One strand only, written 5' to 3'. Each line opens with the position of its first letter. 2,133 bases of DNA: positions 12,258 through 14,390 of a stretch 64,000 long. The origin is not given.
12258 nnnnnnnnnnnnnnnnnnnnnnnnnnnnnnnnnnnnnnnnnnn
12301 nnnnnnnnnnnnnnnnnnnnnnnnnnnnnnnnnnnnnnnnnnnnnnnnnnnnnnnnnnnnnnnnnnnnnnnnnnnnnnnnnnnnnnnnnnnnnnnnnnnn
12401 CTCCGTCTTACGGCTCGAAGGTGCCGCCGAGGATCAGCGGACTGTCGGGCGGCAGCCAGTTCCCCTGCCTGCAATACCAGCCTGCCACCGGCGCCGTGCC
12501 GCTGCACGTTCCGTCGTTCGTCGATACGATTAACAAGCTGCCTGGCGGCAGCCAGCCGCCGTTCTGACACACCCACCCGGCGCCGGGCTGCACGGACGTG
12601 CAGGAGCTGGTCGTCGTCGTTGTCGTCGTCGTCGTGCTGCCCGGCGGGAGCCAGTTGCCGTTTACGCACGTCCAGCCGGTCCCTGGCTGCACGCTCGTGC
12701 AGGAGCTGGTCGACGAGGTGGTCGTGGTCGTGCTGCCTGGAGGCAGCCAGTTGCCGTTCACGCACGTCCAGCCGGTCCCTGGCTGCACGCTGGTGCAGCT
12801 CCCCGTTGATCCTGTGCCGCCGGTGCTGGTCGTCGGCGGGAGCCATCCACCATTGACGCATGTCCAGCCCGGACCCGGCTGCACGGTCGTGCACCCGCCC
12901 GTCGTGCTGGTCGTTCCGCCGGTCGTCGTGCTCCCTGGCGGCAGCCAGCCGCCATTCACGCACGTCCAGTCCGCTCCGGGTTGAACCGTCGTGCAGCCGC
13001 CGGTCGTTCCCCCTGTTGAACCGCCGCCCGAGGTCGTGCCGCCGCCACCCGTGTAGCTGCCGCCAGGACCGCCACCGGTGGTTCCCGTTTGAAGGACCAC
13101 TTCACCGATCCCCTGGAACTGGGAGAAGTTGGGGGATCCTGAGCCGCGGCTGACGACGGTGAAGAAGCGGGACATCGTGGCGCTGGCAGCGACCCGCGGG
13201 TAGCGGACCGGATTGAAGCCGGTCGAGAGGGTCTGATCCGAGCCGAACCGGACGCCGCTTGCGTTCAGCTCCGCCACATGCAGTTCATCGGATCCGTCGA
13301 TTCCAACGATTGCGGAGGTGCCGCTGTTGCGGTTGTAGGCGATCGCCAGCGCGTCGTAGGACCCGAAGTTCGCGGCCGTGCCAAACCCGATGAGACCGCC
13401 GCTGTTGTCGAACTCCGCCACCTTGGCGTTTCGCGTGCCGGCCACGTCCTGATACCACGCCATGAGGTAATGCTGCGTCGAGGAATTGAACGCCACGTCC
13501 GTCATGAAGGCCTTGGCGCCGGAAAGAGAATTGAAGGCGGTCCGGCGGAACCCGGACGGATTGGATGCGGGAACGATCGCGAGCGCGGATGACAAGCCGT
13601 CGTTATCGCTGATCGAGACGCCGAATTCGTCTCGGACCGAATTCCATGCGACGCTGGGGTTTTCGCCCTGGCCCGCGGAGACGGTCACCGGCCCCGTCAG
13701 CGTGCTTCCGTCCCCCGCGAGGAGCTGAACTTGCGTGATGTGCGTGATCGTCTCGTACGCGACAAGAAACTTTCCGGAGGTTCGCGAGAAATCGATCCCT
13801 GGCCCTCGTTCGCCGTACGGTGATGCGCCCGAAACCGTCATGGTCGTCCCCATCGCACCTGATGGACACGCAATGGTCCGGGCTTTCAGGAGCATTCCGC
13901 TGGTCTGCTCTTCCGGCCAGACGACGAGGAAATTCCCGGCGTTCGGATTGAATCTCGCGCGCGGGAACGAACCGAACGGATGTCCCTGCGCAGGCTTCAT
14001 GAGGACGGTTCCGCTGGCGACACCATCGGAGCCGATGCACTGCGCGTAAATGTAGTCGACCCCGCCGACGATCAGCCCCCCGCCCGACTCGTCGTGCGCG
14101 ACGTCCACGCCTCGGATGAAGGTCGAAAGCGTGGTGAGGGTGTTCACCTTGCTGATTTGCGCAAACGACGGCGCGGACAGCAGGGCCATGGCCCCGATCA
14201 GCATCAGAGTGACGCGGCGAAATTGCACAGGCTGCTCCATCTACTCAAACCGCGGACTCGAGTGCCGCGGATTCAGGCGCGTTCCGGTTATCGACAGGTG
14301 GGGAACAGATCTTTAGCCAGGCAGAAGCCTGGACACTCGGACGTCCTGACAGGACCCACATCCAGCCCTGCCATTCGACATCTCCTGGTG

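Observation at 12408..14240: Secreted protein with six tandem C-x4-P-x2-GW-x-C-x2-G-x-WLPP mini-domains separated by poly-Thr linkers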

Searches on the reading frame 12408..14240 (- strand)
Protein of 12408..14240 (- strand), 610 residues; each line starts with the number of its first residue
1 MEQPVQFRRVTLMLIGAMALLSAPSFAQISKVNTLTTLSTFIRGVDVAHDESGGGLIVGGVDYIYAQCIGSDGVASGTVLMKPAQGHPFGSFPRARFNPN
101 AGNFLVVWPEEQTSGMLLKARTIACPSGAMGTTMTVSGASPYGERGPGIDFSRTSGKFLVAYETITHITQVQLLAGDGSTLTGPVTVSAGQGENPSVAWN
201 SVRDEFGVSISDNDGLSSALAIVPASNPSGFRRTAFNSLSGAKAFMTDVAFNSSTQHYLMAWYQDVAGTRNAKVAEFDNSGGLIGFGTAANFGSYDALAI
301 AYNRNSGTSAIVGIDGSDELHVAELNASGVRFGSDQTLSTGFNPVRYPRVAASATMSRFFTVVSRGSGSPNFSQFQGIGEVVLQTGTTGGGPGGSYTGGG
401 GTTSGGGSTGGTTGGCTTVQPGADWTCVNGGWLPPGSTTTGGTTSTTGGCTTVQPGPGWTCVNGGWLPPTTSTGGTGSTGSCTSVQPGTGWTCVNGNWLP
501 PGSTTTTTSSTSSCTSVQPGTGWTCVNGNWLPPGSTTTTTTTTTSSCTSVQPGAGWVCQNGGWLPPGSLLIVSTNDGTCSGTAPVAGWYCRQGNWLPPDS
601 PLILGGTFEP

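Call 3: search_protein_families(library=pfam, proteins=[window:12408-14240:-], max_evalue=10)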
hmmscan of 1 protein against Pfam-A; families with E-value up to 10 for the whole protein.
window:12408-14240:- (610 aa): 0 families

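Call 4: search_protein_families(library=ncbifam, proteins=[window:12408-14240:-], max_evalue=10)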
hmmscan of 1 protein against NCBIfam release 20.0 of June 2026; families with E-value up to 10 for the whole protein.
window:12408-14240:- (610 aa): 0 families

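Call 7: find_homologous_proteins(query=window:12408-14240:-)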
Query window:12408-14240:- (610 aa): 229 proteins with E <= 0.001 among 8000 candidates; the best 120 are listed.
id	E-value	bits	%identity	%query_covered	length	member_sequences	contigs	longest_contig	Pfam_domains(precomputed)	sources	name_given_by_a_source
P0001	0.0e+0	1470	94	97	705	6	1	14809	-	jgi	-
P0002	0.0e+0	1384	85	97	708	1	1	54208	-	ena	-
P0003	0.0e+0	1250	83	99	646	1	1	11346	-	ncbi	-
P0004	0.0e+0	1230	70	99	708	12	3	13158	-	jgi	jgi:hypothetical protein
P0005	0.0e+0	1184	74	98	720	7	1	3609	-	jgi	jgi:hypothetical protein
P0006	0.0e+0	1148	78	99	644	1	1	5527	-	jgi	jgi:hypothetical protein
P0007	0.0e+0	1143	77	99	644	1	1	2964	-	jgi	jgi:hypothetical protein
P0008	0.0e+0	1134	85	26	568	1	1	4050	-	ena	-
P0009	0.0e+0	1079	74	98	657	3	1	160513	-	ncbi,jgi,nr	ncbi:MAG TPA: hypothetical protein VL484_00940 [Vicinamibacterales bacterium]|nr:hypothetical protei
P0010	3.9e-242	823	57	92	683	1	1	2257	-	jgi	jgi:hypothetical protein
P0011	6.5e-242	823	52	99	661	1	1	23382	-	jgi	jgi:hypothetical protein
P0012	6.6e-225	767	52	99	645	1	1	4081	-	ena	-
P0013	1.7e-193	663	55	31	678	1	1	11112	-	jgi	jgi:hypothetical protein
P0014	2.1e-188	646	65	72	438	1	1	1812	-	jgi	jgi:hypothetical protein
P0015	3.6e-168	579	41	95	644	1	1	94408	-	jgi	jgi:hypothetical protein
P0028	1.5e-118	415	41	98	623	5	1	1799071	-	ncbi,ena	-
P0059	1.4e-87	313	35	92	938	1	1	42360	PF01839.30,PF13517.13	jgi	jgi:hypothetical protein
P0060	2.4e-87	312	34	91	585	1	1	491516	-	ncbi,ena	-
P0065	8.6e-84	300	31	98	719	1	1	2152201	-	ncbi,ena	-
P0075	5.1e-78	281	33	98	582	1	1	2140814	-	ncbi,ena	-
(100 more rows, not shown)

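Call 15: find_encoding_contigs(protein=P0009, flank=10000, max_places=2)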
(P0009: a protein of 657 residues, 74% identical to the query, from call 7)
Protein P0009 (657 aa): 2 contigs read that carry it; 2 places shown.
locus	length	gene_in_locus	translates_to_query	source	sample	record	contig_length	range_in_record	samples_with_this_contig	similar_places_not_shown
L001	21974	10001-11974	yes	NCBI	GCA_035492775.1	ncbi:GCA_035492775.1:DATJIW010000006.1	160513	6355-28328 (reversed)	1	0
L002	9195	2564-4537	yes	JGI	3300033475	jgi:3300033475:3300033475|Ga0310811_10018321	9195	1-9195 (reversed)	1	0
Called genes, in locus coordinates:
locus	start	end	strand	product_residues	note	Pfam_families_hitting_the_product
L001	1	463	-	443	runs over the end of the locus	-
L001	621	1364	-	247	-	PF08551:DUF1751, PF01694:Rhomboid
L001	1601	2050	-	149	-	PF09424:YqeY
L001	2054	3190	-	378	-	PF13439:Glyco_transf_4, PF20706:GT4-conflict, PF00534:Glycos_transf_1, PF13692:Glyco_trans_1_4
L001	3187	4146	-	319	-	-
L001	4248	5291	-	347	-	PF13527:Acetyltransf_9, PF00583:Acetyltransf_1 (faint)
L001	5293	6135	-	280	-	PF08003:Methyltransf_9 (weak), PF01209:Ubie_methyltran, PF13489:Methyltransf_23, PF08241:Methyltransf_11, PF08242:Methyltransf_12, PF13649:Methyltransf_25, PF13847:Methyltransf_31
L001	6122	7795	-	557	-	PF13231:PMT_2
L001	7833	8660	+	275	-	PF13641:Glyco_tranf_2_3, PF00535:Glycos_transf_2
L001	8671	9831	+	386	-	PF13646:HEAT_2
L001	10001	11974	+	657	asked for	-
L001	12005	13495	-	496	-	PF02310:B12-binding, PF04055:Radical_SAM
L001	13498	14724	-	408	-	PF04055:Radical_SAM, PF13353:Fer4_12 (weak), PF13186:SPASM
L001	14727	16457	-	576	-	PF02366:PMT, PF13231:PMT_2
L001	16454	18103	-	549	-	PF01943:Polysacc_synt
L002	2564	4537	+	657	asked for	-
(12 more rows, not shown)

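Call 16: find_encoding_contigs(protein=P0028, flank=8000, max_places=1)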
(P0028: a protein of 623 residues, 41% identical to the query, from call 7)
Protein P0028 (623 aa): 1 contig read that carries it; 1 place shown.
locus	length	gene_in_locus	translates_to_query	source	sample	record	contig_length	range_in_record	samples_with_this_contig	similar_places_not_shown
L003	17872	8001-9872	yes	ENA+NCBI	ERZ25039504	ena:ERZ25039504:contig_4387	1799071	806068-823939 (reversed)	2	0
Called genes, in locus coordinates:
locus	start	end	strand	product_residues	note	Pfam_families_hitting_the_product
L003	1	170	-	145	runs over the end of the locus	-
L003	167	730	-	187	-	-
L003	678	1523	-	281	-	PF01209:Ubie_methyltran, PF03141:Methyltransf_29 (faint), PF13489:Methyltransf_23, PF13847:Methyltransf_31, PF08241:Methyltransf_11, PF08242:Methyltransf_12, PF13649:Methyltransf_25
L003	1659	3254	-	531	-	PF13231:PMT_2 (weak)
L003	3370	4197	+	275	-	PF00535:Glycos_transf_2, PF13641:Glyco_tranf_2_3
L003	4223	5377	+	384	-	PF02985:HEAT (faint), PF13513:HEAT_EZ (faint), PF03130:HEAT_PBS (faint), PF13646:HEAT_2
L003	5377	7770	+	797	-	-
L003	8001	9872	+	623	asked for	-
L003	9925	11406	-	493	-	PF02310:B12-binding, PF04055:Radical_SAM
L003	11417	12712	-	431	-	PF04055:Radical_SAM, PF13353:Fer4_12 (weak), PF13186:SPASM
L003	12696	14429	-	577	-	PF02366:PMT (weak), PF13231:PMT_2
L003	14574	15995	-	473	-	PF01943:Polysacc_synt, PF13440:Polysacc_synt_3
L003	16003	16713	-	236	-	PF05148:Methyltransf_8, PF13489:Methyltransf_23, PF07021:MetW, PF08241:Methyltransf_11, PF08242:Methyltransf_12 (weak), PF13649:Methyltransf_25, PF13847:Methyltransf_31 (weak)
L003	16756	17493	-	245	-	-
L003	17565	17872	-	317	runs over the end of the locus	PF04055:Radical_SAM, PF13186:SPASM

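Call 17: find_encoding_contigs(protein=P0065, flank=8000, max_places=1)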
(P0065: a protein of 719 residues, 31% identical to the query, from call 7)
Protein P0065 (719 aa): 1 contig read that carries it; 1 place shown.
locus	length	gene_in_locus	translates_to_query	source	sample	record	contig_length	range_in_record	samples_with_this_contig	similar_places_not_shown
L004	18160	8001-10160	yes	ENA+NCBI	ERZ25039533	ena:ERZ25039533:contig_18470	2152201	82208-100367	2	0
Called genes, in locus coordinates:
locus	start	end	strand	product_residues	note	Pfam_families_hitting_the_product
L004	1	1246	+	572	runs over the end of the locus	PF02012:BNR (faint), PF25852:DUF6242_C (faint), PF15902:Sortilin-Vps10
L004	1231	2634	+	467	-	PF15902:Sortilin-Vps10 (weak)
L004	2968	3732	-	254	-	-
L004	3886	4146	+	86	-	-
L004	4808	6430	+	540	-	PF13231:PMT_2 (weak)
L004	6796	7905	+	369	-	PF02985:HEAT (faint), PF13646:HEAT_2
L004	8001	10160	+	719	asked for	-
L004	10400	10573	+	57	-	-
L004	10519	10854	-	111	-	PF00326:Peptidase_S9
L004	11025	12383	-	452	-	PF00930:DPPIV_N, PF07676:PD40 (faint), PF26549:Tricorn_N (faint)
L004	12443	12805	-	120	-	-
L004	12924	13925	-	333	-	PF02687:FtsX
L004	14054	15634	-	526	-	PF00754:F5_F8_type_C, PF22633:F5_F8_type_C_2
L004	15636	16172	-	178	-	PF00005:ABC_tran (weak)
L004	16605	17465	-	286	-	-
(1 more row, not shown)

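Call 18: find_encoding_contigs(protein=P0075, flank=8000, max_places=1)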
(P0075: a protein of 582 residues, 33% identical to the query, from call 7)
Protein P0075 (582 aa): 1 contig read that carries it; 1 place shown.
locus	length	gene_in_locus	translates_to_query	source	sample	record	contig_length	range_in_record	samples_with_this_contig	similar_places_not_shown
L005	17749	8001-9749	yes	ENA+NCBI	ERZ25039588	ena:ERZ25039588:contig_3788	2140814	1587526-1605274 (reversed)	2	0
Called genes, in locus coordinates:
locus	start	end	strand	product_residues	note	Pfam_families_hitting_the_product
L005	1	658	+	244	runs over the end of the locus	PF05148:Methyltransf_8 (weak), PF13489:Methyltransf_23, PF07021:MetW (weak), PF13847:Methyltransf_31 (faint), PF08241:Methyltransf_11, PF08242:Methyltransf_12 (weak), PF13649:Methyltransf_25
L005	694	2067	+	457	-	-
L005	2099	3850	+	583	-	PF13231:PMT_2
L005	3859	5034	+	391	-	PF03130:HEAT_PBS (faint), PF13513:HEAT_EZ (faint), PF02985:HEAT (faint), PF13646:HEAT_2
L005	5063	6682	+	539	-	PF01943:Polysacc_synt, PF13440:Polysacc_synt_3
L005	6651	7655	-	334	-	PF05050:Methyltransf_21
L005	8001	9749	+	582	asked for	-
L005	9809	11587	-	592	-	PF02366:PMT, PF13231:PMT_2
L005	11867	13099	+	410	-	PF04055:Radical_SAM, PF13353:Fer4_12 (faint), PF13186:SPASM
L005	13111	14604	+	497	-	PF02310:B12-binding (weak), PF04055:Radical_SAM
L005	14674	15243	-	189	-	-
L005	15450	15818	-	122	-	PF07883:Cupin_2 (weak)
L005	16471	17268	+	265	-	-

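Call 19: predict_structure(alignment_id=A1)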
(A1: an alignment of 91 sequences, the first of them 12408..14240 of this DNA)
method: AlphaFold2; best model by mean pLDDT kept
length: 610 residues; sequences in the alignment: 91
mean_pLDDT: 84.4   pTM: 0.67
mean pLDDT of the five models: 84.4, 83.9, 83.8, 83.7, 83.3
residues with pLDDT >= 90: 338; 70-90: 174; 50-70: 46; < 50: 52
segments of 3 or more residues with pLDDT < 50: 1-3, 405-414, 440-447, 471-479, 503-510, 536-544, 607-610
pLDDT, mean of each block of 10 residues (from residue 1): 63 82 68 93 96 96 95 92 83 97 98 94 97 97 95 98 97 98 97 96 98 90 98 94 93 98 92 97 96 95 98 95 97 92 95 96 89 88 95 81 48 58 76 65 49 81 80 41 78 80 47 77 81 58 58 81 76 73 89 87 58
secondary structure, 60 per line:
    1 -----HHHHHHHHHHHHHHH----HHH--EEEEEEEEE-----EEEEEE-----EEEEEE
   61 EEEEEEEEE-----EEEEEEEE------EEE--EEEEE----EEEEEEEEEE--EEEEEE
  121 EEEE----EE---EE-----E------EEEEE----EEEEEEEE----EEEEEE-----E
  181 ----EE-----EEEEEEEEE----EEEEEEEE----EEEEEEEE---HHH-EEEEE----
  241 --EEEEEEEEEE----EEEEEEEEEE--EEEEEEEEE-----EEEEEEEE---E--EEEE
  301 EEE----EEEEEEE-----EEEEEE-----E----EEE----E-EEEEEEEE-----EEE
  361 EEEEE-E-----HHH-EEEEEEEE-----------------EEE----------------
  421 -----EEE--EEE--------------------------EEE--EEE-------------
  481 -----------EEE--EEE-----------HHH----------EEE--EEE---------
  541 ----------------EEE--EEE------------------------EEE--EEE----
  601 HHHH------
elements in order: H6-20 E30-38 E44-49 E55-69 E75-82 E89-91 E94-98 E103-112 E115-124 E148-152 E157-164 E169-174 E192-200 E205-212 E217-224 E232-236 E243-252 E257-266 E269-277 E283-290 E297-303 E308-314 E320-325 E336-338 E345-352 E358-365 E377-384 E402-404 E426-428 E431-433 E460-462 E465-467 E492-494 E497-499 E524-526 E529-531 E557-559 E562-564 E589-591 E594-596 H601-604

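Call 21: find_encoding_contigs(protein=P0060, flank=8000, max_places=1)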
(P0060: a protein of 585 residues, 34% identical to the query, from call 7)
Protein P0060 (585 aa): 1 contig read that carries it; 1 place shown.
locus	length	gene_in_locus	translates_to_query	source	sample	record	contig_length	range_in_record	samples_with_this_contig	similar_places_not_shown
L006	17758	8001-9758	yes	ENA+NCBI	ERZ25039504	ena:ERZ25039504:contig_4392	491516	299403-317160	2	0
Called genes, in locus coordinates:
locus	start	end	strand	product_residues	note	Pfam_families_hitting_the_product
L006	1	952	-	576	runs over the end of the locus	PF13231:PMT_2 (weak)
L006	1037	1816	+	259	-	PF00535:Glycos_transf_2, PF13641:Glyco_tranf_2_3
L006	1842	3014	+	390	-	PF13646:HEAT_2 (weak), PF02985:HEAT (faint), PF13646:HEAT_2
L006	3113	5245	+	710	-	-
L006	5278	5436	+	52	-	-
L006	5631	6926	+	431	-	-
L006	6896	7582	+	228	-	-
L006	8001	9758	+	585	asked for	-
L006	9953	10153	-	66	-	-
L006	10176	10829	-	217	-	PF04055:Radical_SAM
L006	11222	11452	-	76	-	-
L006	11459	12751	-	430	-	PF04055:Radical_SAM, PF13353:Fer4_12 (weak), PF13186:SPASM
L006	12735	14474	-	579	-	PF13231:PMT_2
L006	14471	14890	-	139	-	-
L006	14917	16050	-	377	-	PF01943:Polysacc_synt, PF13440:Polysacc_synt_3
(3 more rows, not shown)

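Call 22: find_encoding_contigs(protein=P0059, flank=8000, max_places=1)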
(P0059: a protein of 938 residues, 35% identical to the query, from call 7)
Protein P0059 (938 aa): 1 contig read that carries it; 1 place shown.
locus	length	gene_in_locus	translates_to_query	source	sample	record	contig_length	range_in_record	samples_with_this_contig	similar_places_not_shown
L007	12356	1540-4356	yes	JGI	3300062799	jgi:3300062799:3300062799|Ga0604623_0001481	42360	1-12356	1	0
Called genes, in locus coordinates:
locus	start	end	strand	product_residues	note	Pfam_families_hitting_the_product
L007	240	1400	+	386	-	PF03130:HEAT_PBS (faint), PF13646:HEAT_2, PF02985:HEAT (faint), PF13646:HEAT_2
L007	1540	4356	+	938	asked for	PF01839:FG-GAP (faint), PF13517:FG-GAP_3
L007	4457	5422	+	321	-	PF01370:Epimerase, PF04321:RmlD_sub_bind, PF16363:GDP_Man_Dehyd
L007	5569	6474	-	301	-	PF04166:PdxA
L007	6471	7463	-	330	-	PF13177:DNA_pol3_delta2, PF00004:AAA (weak)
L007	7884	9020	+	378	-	PF05222:AlaDh_PNT_N, PF02826:2-Hacid_dh_C (faint), PF01262:AlaDh_PNT_C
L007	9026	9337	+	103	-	PF12769:PNTB_4TM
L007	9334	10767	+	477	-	PF02233:PNTB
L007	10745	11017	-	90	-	-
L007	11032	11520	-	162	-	-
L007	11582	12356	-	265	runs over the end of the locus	PF07228:SpoIIE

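Call 23: fold_search(model_id=the predicted structure, library=pdb)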
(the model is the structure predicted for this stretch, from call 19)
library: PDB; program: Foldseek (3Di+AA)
matches with E <= 10: 1399; with E <= 0.001: 824
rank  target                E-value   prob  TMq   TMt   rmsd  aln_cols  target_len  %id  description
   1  3vh0_A                8.7e-10  1.00  0.41  0.74   5.1       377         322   12  Crystal structure of E. coli YncE complexed with DNA (released 2011-11-16)
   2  3vgz_C                1.3e-09  1.00  0.41  0.72   5.1       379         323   12  Crystal structure of E. coli YncE (released 2011-11-16)
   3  3vgz_A                1.9e-09  1.00  0.40  0.71   5.4       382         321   12  Crystal structure of E. coli YncE (released 2011-11-16)
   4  6fhx_A                6.2e-09  1.00  0.41  0.69   5.8       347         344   15  Photorhabdus asymbiotica lectin (PHL) in complex with synthetic C-fucoside (released 2019-01-30)
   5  5mxf                  1.1e-08  1.00  0.42  0.70   5.2       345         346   16  Photorhabdus asymbiotica lectin (PHL) in complex with alpha-methyl fucoside (released 2017-08-09)
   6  7mq8_LU               1.2e-08  1.00  0.41  0.53   7.2       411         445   10  Cryo-EM structure of the human SSU processome, state pre-A1 (released 2021-09-22)
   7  5mxg_A                1.5e-08  1.00  0.42  0.71   4.9       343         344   15  Photorhabdus asymbiotica lectin (PHL) in complex with blood group H trisaccharide (released 2017-08-09)
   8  6rg2_A                2.3e-08  1.00  0.42  0.71   5.3       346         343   14  Photorhabdus laumondii lectin PLL2 in complex with 3-O-methyl-D-glucose (released 2020-07-01)
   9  8q83_D                2.5e-08  1.00  0.43  0.72   6.0       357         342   13  Photorhabdus laumondii lectin PLL5 in complex with alpha-methyl-fucoside (released 2025-03-05)
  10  5mxh                  3.5e-08  1.00  0.42  0.71   4.6       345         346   16  Photorhabdus asymbiotica lectin (PHL) in complex with D-galactose (released 2017-08-09)
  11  5ic7                  5.9e-08  1.00  0.38  0.61   6.0       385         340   11  Structure of the WD domain of UTP18 (released 2016-07-06)
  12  6zu5_SGG              6.5e-08  1.00  0.37  0.66   5.6       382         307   10  Structure of the Paranosema locustae ribosome in complex with Lso2 (released 2020-11-04)
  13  8x7a_B                7.5e-08  1.00  0.38  0.63  12.2       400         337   10  Treprostinil bound Prostacyclin Receptor G protein complex (released 2024-03-06)
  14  1mg2_A                8.6e-08  1.00  0.36  0.54  14.5       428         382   11  MUTATION OF ALPHA PHE55 OF METHYLAMINE DEHYDROGENASE ALTERS THE REORGANIZATION ENERGY AND ELECTRONIC COUPLING FOR ITS  (released 2002-12-11)
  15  8q82_A                9.4e-08  1.00  0.42  0.71   4.8       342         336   14  Photorhabdus laumondii lectin PLL4 in complex with alpha-methyl-fucoside (released 2025-03-05)
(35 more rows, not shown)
